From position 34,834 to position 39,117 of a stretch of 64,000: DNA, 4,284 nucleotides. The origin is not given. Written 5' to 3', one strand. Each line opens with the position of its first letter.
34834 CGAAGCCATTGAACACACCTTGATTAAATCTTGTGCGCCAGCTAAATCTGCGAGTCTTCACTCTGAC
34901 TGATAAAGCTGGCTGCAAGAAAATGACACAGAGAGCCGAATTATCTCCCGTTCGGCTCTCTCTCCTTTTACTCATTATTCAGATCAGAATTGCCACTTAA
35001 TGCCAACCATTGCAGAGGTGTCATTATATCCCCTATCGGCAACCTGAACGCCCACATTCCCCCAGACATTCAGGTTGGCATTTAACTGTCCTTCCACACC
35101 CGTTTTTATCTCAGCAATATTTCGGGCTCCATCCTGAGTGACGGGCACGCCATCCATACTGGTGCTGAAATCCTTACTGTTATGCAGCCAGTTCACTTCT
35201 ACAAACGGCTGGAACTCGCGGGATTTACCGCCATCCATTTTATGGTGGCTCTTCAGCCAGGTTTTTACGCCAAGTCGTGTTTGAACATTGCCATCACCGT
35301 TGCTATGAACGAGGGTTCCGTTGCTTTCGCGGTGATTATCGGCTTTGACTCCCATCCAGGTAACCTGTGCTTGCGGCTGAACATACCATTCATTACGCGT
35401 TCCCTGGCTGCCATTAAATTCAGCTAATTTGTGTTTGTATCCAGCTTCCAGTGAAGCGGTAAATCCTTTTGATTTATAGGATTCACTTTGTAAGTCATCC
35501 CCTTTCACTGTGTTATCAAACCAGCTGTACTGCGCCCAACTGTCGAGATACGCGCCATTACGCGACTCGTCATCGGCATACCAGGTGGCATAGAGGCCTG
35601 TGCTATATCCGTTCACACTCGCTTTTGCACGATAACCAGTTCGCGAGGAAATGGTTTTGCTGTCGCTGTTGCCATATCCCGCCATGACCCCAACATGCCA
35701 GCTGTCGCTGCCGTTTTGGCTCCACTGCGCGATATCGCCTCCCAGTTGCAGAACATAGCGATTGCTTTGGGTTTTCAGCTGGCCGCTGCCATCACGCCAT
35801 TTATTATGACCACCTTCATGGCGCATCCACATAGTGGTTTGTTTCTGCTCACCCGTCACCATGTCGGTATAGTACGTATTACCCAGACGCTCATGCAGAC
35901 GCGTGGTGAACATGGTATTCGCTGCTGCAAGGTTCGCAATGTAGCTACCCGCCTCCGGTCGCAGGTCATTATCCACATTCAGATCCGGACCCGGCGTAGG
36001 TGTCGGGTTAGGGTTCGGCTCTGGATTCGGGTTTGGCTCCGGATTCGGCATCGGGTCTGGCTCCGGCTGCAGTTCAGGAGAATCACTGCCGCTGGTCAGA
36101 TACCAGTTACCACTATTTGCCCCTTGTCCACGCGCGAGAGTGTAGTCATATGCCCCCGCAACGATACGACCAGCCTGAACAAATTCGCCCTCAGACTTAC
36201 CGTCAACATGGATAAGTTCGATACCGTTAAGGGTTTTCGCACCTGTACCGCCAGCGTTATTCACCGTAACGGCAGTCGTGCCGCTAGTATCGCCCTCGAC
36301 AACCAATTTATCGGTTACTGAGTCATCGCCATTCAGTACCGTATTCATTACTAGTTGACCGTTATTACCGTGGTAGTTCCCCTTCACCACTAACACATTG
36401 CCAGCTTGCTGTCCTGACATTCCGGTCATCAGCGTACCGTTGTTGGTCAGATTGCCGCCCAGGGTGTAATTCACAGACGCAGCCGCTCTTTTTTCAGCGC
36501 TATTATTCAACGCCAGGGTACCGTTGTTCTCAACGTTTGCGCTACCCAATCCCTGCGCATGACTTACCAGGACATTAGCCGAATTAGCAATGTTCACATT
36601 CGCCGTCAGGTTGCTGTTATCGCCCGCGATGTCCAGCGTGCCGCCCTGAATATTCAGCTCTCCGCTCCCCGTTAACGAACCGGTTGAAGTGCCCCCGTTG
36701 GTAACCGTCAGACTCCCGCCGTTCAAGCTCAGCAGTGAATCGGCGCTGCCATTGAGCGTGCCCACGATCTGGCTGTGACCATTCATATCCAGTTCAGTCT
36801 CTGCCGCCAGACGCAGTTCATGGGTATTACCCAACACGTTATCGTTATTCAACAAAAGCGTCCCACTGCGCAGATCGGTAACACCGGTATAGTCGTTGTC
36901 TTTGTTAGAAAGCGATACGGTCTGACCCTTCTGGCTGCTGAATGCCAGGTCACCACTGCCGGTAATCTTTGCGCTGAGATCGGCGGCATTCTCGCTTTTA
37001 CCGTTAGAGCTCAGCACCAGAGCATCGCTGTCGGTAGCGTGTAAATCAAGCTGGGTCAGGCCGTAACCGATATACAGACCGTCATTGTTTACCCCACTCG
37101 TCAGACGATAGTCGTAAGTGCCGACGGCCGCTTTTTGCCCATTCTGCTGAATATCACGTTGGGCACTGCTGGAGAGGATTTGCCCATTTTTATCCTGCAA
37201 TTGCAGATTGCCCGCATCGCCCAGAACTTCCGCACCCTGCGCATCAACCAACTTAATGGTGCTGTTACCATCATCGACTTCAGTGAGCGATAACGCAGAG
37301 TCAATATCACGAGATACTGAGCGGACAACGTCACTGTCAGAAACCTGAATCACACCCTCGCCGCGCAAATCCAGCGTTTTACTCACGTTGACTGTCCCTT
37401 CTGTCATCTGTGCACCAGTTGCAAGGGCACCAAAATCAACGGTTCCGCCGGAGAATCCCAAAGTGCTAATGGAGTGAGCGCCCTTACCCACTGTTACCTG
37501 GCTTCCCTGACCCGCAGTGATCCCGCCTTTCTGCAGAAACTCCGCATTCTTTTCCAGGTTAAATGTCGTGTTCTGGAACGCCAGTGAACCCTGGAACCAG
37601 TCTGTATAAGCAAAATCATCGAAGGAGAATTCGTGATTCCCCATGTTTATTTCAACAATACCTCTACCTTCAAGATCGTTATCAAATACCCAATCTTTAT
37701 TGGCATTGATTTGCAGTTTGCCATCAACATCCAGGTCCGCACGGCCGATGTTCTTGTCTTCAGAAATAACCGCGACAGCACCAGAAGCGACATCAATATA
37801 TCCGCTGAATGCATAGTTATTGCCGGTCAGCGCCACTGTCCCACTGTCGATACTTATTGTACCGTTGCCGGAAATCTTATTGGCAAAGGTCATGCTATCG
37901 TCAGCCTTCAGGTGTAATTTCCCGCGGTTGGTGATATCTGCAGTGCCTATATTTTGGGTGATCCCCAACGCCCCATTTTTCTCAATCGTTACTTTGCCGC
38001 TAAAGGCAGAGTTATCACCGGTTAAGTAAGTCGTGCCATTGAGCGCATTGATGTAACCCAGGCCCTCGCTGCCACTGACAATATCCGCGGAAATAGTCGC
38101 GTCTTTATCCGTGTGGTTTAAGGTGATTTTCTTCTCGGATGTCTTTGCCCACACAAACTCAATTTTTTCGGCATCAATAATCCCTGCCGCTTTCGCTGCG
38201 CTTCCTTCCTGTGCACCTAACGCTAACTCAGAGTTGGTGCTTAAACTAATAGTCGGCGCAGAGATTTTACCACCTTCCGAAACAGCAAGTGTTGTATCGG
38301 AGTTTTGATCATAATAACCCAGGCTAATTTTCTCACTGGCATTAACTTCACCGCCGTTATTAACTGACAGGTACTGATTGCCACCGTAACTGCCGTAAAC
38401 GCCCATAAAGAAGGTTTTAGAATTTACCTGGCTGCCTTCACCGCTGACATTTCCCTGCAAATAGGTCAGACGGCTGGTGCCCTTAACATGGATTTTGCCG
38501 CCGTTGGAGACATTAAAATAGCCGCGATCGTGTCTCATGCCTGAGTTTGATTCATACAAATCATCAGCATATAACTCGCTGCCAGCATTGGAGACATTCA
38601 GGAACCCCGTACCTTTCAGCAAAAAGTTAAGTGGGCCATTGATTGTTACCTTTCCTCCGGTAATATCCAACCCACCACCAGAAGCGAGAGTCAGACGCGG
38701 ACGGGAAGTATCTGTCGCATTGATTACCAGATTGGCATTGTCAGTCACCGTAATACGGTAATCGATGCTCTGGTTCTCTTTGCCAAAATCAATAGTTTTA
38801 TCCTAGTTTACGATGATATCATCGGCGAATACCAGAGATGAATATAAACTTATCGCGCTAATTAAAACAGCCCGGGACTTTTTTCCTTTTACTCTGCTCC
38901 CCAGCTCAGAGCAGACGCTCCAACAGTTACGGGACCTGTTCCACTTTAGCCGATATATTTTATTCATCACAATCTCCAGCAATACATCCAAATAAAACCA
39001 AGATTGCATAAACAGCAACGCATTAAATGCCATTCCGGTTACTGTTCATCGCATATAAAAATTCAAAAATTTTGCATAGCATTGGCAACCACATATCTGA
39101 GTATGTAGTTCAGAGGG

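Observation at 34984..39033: Large AIDA-I-type autotransporter gene interrupted by a single in-frame TAG directly after the signal peptide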

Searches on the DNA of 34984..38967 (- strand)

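Call 13: search_dna_similar(query=window:34984-38967:-, collection=ecoli_genomes, mode=near, max_rows=60, rows=spread)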
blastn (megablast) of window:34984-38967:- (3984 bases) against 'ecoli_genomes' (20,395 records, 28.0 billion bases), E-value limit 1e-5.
Records with a match: 1424; places in all: 1438; records where one place covers at least 80% of the query: 1388.
Genomes with a match: 1420 of 5426; with a place that covers at least 80% of the query: 1388. Places per genome that has any: lowest 1, median 1, highest 2. On chromosomes: 1420 places; on plasmids: 18.
Best place of each record, by identity: >=99% 74; 95-99% 1327; 90-95% 3; 80-90% 10; 60-80% 10.
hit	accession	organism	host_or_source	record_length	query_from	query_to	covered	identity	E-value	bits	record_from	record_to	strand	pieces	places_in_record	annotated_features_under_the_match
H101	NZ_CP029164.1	Escherichia coli strain 104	chicken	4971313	1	3984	100%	100.0%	0e+0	7358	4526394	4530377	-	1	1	ehaA: autotransporter adhesin EhaA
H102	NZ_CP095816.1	Escherichia coli strain FY10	avian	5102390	1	3984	100%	100.0%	0e+0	7358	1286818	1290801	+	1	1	ehaA: autotransporter adhesin EhaA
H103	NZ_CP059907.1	Escherichia coli strain 181.1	Turkey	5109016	1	3984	100%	100.0%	0e+0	7352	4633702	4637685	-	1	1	ehaA: autotransporter adhesin EhaA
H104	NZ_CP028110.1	Escherichia coli O121 str. RM8352 strain RM8352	creek sediment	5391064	1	3984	100%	98.4%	0e+0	7014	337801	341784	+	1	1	ehaA: autotransporter adhesin EhaA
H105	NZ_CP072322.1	Escherichia coli strain EC-JS426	Homo sapiens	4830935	1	3984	100%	98.4%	0e+0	7009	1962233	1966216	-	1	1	ehaA: autotransporter adhesin EhaA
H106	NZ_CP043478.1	Escherichia coli strain ST130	Yak feces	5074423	1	3984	100%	98.4%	0e+0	6998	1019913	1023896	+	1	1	ehaA: autotransporter adhesin EhaA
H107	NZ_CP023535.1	Escherichia coli strain FDAARGOS_403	Homo sapiens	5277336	1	3984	100%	98.3%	0e+0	6992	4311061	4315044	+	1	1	ehaA: autotransporter adhesin EhaA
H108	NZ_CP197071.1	Escherichia coli strain ECOR29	Kangaroo rat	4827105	1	3984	100%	98.3%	0e+0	6992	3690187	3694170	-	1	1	ehaA: autotransporter adhesin EhaA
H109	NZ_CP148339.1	Escherichia coli strain Z1323HEC0422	Homo sapiens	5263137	1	3984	100%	98.2%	0e+0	6970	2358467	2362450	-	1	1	ehaA: autotransporter adhesin EhaA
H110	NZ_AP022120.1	Escherichia coli strain WP5-W18-ESBL-11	-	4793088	1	3984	100%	98.1%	0e+0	6942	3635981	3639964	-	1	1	ehaA: autotransporter adhesin EhaA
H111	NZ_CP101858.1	Escherichia coli strain LP50-1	pigeon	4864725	1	3984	100%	98.1%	0e+0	6942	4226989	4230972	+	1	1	ehaA: autotransporter adhesin EhaA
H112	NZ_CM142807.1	Escherichia coli strain GPEC617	chicken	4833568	1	3984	100%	98.1%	0e+0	6942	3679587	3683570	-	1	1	ehaA: autotransporter adhesin EhaA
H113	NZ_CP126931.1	Escherichia coli O78:H51 strain APEC E19025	Gallus gallus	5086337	1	3984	100%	98.1%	0e+0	6937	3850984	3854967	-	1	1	ehaA: autotransporter adhesin EhaA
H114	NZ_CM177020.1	Escherichia coli strain RMDEC364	Homo sapiens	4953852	1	3984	100%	97.9%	0e+0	6892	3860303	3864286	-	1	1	ehaA: autotransporter adhesin EhaA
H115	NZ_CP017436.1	Escherichia coli O157:H7 strain 2149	Cattle Hide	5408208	1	3984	100%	97.8%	0e+0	6881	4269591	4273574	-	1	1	ehaA: autotransporter adhesin EhaA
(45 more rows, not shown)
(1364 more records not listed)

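Call 21: get_annotated_region(hit=H104, flank=700)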
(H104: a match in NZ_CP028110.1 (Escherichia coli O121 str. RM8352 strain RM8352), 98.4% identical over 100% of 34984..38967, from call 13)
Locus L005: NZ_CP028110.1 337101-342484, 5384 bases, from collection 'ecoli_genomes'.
description: Escherichia coli O121 str. RM8352 chromosome, complete genome
organism: Escherichia coli O121 str. RM8352 strain RM8352 (NCBI taxid 1055543)
replicon: chromosome; assembly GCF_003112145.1
host: -; source: creek sediment; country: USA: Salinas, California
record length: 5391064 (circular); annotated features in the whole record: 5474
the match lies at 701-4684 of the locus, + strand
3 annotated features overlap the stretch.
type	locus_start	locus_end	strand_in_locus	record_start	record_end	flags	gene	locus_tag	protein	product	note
CDS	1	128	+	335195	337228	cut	betT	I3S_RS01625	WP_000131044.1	choline BCCT transporter BetT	-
CDS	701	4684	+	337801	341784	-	ehaA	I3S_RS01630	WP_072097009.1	autotransporter adhesin EhaA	-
CDS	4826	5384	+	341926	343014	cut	pdeL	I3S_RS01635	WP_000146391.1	EAL domain-containing protein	-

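Call 23: get_annotated_region(hit=H103, flank=700)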
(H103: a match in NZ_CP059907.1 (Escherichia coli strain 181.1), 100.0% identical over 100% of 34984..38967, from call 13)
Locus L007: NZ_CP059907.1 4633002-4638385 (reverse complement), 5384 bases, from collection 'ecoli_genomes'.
description: Escherichia coli strain 181.1 chromosome, complete genome
organism: Escherichia coli strain 181.1 (NCBI taxid 562)
replicon: chromosome; assembly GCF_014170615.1
host: Turkey; source: -; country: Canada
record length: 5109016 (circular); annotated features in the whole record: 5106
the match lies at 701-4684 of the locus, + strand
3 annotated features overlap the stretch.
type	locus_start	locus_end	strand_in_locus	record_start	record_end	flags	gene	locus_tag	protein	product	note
CDS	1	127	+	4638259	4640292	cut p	betT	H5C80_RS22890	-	choline BCCT transporter BetT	internal stop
CDS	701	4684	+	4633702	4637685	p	ehaA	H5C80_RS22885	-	autotransporter adhesin EhaA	internal stop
CDS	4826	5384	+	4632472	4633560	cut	pdeL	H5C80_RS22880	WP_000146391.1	EAL domain-containing protein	-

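Call 28: search_dna_similar(query=window:34984-38967:-, collection=ecoli_genomes, mode=near, max_rows=60, rows=best)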
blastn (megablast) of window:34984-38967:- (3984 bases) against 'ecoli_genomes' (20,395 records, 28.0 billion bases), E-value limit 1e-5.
Records with a match: 1424; places in all: 1438; records where one place covers at least 80% of the query: 1388.
Genomes with a match: 1420 of 5426; with a place that covers at least 80% of the query: 1388. Places per genome that has any: lowest 1, median 1, highest 2. On chromosomes: 1420 places; on plasmids: 18.
Best place of each record, by identity: >=99% 74; 95-99% 1327; 90-95% 3; 80-90% 10; 60-80% 10.
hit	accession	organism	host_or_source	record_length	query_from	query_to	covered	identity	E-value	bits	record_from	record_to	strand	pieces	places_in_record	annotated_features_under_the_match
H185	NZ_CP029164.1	Escherichia coli strain 104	chicken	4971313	1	3984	100%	100.0%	0e+0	7358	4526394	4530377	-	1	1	ehaA: autotransporter adhesin EhaA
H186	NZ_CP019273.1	Escherichia coli strain 13P477T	pig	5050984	1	3984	100%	100.0%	0e+0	7358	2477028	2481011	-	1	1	ehaA: autotransporter adhesin EhaA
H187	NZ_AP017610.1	Escherichia coli strain 20Ec-P-124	Sus scrofa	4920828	1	3984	100%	100.0%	0e+0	7358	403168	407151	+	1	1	ehaA: autotransporter adhesin EhaA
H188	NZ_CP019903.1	Escherichia coli strain MDR_56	Homo sapiens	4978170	1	3984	100%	100.0%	0e+0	7358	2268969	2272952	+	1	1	ehaA: autotransporter adhesin EhaA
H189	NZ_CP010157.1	Escherichia coli strain D10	dog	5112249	1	3984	100%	100.0%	0e+0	7358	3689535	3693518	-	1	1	ehaA: autotransporter adhesin EhaA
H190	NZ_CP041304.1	Escherichia coli strain MSHS 133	Homo sapiens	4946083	1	3984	100%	100.0%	0e+0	7358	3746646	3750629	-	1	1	ehaA: autotransporter adhesin EhaA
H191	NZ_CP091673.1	Escherichia coli strain KKo009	river water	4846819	1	3984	100%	100.0%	0e+0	7358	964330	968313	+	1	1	ehaA: autotransporter adhesin EhaA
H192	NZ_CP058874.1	Escherichia coli strain STLEFF_47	Stanley WWTPs_47 WWTPs effluent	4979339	1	3984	100%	100.0%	0e+0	7358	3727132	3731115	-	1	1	ehaA: autotransporter adhesin EhaA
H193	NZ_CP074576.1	Escherichia coli strain CS18F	Chicken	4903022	1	3984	100%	100.0%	0e+0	7358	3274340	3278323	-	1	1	ehaA: autotransporter adhesin EhaA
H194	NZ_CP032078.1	Escherichia coli strain CT30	Avian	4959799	1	3984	100%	100.0%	0e+0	7358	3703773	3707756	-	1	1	ehaA: autotransporter adhesin EhaA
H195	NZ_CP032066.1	Escherichia coli strain E166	Avian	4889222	1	3984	100%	100.0%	0e+0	7358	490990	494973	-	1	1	ehaA: autotransporter adhesin EhaA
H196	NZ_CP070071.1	Escherichia coli strain FDAARGOS_1287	Homo sapiens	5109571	1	3984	100%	100.0%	0e+0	7358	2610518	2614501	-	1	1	ehaA: autotransporter adhesin EhaA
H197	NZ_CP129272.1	Escherichia coli strain G12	Chicken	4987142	1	3984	100%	100.0%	0e+0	7358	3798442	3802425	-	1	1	ehaA: autotransporter adhesin EhaA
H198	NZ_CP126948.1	Escherichia coli O78:H4 strain APEC E14033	Gallus gallus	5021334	1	3984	100%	100.0%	0e+0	7358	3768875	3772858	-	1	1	ehaA: autotransporter adhesin EhaA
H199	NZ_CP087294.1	Escherichia coli strain APEC E956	chicken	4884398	1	3984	100%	100.0%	0e+0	7358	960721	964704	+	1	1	ehaA: autotransporter adhesin EhaA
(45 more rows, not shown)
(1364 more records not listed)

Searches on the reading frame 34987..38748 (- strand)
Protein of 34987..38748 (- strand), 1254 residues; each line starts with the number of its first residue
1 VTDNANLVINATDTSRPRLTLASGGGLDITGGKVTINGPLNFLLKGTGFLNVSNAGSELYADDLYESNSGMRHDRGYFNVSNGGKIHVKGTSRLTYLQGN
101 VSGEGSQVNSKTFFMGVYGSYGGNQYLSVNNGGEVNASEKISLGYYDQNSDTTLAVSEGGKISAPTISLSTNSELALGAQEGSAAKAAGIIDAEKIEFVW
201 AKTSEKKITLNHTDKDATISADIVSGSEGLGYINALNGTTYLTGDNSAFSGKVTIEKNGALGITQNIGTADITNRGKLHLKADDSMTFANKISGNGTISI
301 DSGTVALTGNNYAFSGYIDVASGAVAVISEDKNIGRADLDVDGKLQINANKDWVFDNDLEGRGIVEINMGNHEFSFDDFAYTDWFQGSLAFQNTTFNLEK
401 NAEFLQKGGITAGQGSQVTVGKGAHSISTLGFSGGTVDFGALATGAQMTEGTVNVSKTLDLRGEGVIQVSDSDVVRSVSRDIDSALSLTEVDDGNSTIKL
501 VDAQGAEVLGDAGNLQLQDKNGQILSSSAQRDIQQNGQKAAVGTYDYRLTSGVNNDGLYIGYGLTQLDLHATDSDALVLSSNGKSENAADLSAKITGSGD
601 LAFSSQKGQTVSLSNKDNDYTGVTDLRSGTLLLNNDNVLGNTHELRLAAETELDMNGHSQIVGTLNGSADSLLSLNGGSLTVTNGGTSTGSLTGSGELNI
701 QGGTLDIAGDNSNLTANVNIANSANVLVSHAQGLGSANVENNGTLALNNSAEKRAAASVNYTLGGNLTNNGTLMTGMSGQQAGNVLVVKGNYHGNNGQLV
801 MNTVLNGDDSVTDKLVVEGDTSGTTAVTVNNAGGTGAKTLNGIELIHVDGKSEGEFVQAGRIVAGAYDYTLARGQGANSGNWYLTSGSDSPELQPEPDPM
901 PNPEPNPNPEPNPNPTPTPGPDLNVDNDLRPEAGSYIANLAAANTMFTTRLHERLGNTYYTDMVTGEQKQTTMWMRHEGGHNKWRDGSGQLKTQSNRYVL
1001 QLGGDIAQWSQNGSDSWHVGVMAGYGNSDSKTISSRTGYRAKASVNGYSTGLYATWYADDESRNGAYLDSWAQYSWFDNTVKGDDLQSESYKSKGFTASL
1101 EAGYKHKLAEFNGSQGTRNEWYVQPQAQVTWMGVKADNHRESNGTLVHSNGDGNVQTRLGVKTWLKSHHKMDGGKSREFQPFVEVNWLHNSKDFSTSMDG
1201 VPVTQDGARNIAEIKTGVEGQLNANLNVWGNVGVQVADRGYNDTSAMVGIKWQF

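Call 5: search_protein_families(proteins=[window:34987-38748:-], library=ncbifam)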
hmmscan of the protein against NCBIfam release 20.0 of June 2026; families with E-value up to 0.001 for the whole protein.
window:34987-38748:- (1254 aa): 7 families
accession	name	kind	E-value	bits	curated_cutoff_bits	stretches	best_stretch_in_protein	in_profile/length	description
NF011422.0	PRK14849.1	exception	4.1e-227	757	2335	3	760-1253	1326-1805/1806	ECSE_1600 family autotransporter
NF011841.0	PRK15313.1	equivalog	3.1e-148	495.3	1297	2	926-1254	632-955/955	intestinal colonization autotransporter adhesin MisL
TIGR01414.1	autotrans_barl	domain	1.7e-124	416.1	16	1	780-1254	2-432/432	autotransporter outer membrane beta-barrel domain-containing protein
NF033176.1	auto_AIDA-I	exception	3.6e-100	336.1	1200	2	928-1254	963-1287/1287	autotransporter adhesin AIDA-I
NF011847.1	PRK15319.1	equivalog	6.3e-76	255.7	2249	1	678-1246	1469-2042/2050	fibronectin-binding autotransporter adhesin ShdA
NF007285.1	PRK09752.1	equivalog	1.2e-68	231.9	1459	1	691-1248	724-1244/1250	AIDA-I family autotransporter adhesin YfaL/EhaC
NF033186.1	internalin_K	exception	7.4e-06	24.7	1100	1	888-937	507-555/604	class 1 internalin InlK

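Call 35: profile_search(protein=window:34987-38586:-)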
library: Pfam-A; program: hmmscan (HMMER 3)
A. the first sequence (1200 residues): domains with independent E <= 10: 6; with E <= 0.001: 3
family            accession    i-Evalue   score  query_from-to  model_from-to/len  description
Autotransporter   PF03797.25    2.9e-46   158.7     919-1178        1-254/255  Autotransporter beta-domain
AC_1              PF18883.6     3.3e-28    98.4     712-817         5-114/114  Autochaperone Domain Type 1
Trypan_PARP       PF05887.16    3.9e-05    24.1     836-872        60-102/134  Procyclic acidic repetitive protein (PARP)
PATR              PF12951.13      0.014    15.9     556-578         8-29/30  Passenger-associated-transport-repeat
PATR              PF12951.13          1     9.9     248-273         6-30/30  Passenger-associated-transport-repeat
PATR              PF12951.13        1.3     9.6     184-207         7-28/30  Passenger-associated-transport-repeat
